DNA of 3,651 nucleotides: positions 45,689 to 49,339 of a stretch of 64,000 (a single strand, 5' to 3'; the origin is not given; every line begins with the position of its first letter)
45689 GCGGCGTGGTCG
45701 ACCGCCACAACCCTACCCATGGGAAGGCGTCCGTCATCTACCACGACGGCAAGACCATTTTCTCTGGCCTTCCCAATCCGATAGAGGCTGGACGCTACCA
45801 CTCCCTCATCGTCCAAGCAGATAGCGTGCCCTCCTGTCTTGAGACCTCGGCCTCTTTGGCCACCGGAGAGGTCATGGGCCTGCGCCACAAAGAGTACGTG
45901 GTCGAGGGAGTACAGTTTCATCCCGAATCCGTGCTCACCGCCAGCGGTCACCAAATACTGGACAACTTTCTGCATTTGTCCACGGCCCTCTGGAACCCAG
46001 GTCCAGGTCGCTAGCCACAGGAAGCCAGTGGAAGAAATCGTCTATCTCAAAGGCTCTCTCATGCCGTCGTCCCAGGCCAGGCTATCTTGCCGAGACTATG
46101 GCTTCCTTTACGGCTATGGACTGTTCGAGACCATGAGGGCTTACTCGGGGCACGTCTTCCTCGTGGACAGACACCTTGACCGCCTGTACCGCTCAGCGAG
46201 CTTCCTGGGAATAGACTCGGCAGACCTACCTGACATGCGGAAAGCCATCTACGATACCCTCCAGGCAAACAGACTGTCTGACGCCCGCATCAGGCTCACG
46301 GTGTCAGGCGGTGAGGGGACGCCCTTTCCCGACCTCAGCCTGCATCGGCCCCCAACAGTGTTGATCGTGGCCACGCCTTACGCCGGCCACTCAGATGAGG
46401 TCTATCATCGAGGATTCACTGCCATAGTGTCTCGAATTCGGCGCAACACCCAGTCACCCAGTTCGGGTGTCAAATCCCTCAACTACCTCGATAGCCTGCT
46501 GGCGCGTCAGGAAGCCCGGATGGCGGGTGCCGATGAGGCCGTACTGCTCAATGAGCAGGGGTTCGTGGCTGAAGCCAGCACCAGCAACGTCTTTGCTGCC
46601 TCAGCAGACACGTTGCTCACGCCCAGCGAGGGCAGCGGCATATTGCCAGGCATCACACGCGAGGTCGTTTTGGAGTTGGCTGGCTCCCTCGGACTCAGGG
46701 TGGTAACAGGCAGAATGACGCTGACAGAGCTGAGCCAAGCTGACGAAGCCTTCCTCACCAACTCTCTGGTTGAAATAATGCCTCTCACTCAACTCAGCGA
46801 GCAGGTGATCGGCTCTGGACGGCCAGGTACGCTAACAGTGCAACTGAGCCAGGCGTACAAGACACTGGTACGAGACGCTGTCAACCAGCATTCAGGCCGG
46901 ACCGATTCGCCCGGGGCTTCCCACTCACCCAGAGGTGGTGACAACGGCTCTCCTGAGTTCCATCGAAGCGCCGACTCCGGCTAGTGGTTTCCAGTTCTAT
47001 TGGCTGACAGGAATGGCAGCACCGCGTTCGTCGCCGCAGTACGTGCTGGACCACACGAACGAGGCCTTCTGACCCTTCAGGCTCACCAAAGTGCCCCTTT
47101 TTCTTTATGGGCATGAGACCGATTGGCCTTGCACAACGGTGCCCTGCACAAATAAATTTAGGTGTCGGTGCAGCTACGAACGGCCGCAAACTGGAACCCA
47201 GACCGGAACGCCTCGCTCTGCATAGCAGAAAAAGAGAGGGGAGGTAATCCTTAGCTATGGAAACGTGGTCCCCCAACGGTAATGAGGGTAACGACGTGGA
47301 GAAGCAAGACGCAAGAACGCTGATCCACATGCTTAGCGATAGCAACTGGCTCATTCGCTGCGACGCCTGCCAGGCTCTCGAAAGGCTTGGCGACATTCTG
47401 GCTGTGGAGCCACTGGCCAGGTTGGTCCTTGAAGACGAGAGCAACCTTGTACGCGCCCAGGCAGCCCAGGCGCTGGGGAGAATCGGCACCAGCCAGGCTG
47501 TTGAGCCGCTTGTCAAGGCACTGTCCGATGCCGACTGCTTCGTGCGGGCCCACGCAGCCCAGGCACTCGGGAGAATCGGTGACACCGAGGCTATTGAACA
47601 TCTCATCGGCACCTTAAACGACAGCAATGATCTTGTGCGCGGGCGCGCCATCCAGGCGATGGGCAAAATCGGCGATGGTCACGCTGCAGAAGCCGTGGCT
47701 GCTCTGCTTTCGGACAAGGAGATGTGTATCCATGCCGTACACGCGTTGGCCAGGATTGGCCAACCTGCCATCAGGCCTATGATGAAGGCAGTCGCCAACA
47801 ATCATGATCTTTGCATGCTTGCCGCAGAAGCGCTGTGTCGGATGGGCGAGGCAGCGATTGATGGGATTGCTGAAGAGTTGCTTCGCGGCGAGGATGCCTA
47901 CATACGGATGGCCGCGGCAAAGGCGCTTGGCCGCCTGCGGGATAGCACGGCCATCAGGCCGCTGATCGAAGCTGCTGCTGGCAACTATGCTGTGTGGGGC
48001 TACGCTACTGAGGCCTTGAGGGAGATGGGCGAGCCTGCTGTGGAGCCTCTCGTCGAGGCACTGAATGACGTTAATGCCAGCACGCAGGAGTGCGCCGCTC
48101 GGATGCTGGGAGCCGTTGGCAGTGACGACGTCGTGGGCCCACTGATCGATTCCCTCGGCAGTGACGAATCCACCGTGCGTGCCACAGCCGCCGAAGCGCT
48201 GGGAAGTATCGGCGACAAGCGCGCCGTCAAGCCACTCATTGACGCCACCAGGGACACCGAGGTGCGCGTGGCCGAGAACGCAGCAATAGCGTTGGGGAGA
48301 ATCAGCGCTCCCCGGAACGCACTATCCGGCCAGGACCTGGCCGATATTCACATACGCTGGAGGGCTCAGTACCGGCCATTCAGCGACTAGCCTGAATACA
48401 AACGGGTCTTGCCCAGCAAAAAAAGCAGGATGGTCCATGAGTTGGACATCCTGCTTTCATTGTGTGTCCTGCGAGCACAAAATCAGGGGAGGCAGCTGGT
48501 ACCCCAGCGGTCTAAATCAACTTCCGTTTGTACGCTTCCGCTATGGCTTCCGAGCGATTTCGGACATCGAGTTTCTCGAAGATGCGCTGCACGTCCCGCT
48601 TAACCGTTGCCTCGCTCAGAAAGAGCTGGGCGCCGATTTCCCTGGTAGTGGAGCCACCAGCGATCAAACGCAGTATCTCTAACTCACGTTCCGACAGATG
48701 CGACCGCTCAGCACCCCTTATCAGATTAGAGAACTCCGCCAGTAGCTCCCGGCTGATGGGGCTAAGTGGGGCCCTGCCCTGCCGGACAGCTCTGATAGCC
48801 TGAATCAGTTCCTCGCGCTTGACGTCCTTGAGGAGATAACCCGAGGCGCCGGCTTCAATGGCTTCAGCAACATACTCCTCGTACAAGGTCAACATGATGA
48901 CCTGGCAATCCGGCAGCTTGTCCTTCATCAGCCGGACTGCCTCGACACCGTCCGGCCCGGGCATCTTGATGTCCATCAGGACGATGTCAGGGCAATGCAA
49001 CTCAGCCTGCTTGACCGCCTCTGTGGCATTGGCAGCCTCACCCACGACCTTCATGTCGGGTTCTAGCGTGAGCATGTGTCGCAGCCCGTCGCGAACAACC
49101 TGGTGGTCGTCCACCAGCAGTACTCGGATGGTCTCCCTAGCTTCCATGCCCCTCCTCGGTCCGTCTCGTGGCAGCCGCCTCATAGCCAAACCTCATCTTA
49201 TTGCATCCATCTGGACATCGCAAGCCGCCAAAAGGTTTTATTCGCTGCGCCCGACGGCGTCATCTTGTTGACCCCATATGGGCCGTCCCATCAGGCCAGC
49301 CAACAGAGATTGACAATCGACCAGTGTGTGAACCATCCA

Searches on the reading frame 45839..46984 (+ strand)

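Call 8: search_protein_families(library=pfam, proteins=[window:45839-46984:+], max_evalue=0.001)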
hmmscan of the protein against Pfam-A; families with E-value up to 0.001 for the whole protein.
window:45839-46984:+ (381 aa): 1 family
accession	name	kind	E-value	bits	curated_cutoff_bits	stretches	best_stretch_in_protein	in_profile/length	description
PF01063.24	Aminotran_4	-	2.7e-63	214.3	28.5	1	94-318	1-222/223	Amino-transferase class IV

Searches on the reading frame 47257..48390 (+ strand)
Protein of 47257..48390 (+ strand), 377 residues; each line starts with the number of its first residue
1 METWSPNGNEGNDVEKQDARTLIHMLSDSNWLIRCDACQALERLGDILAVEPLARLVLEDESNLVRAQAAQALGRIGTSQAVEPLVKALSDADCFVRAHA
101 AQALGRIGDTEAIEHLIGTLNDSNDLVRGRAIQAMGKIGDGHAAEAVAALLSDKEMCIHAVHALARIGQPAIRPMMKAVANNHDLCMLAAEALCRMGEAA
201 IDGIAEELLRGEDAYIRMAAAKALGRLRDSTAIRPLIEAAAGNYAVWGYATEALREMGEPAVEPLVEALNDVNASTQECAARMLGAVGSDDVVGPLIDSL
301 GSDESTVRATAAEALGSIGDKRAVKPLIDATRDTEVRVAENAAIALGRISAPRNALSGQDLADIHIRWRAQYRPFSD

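Call 8: search_protein_families(library=pfam, proteins=[window:47257-48390:+], max_evalue=0.001)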
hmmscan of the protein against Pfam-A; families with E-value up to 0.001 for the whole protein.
window:47257-48390:+ (377 aa): 13 families
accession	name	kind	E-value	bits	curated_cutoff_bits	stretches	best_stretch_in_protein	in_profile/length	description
PF13646.12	HEAT_2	-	1.1e-54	183.1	27.7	6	54-135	5-87/88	HEAT repeats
PF03130.22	HEAT_PBS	-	7e-36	119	20.9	3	65-91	1-27/27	PBS lyase HEAT-like repeat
PF02985.28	HEAT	-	9.5e-31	103.4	23.5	0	21-47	4-30/31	HEAT repeat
PF13513.12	HEAT_EZ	-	1.4e-26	92.8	27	0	111-138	28-55/55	HEAT-like repeat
PF00514.29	Arm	-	1.5e-11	44.3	20.6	0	287-318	8-39/41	Armadillo/beta-catenin-like repeat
PF12717.13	Cnd1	-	4.2e-09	37.1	26.4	0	65-180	2-124/162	non-SMC mitotic condensation complex subunit 1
PF25767.1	ARM_TBCD_2nd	-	7.3e-08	32.6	29.7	0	80-107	77-104/245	Tubulin-specific chaperone D-like, ARM repeats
PF01602.26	Adaptin_N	-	1.6e-07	30.8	37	0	115-185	83-148/524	Adaptin N terminal region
PF24714.1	TOR1L1_N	-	7.5e-06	25.9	43.3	0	211-287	93-157/281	TORTIFOLIA1 N-terminal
PF25786.1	HEAT_GCN1_C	-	1.3e-05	25.7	27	0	62-139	9-95/151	GCN1-like, C-terminal HEAT repeats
PF11791.14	Aconitase_B_N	-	6.7e-05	23.3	25.8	0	63-104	77-116/153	Aconitate B N-terminal domain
PF21581.3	SCD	-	8.1e-05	23.3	27.5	0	113-138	32-57/75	Stromalin conservative domain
PF21547.3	TTI1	-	0.00032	21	27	0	295-318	3-26/90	TELO2-interacting protein 1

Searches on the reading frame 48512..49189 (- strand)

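Call 8: search_protein_families(library=pfam, proteins=[window:48512-49189:-], max_evalue=0.001)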
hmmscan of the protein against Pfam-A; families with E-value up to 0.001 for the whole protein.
window:48512-49189:- (225 aa): 4 families
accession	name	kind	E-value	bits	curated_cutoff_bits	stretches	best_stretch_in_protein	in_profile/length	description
PF00072.30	Response_reg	-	4.4e-29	101.3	30.2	1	23-133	1-111/111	Response regulator receiver domain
PF00196.25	GerE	-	8.8e-17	60.9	23.5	1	164-217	2-55/57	Bacterial regulatory proteins, luxR family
PF04545.22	Sigma70_r4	-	4.5e-05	23.3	24.1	1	164-207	4-48/50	Sigma-70, region 4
PF08281.18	Sigma70_r4_2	-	0.00011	22.2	25.7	1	164-207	10-54/54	Sigma-70, region 4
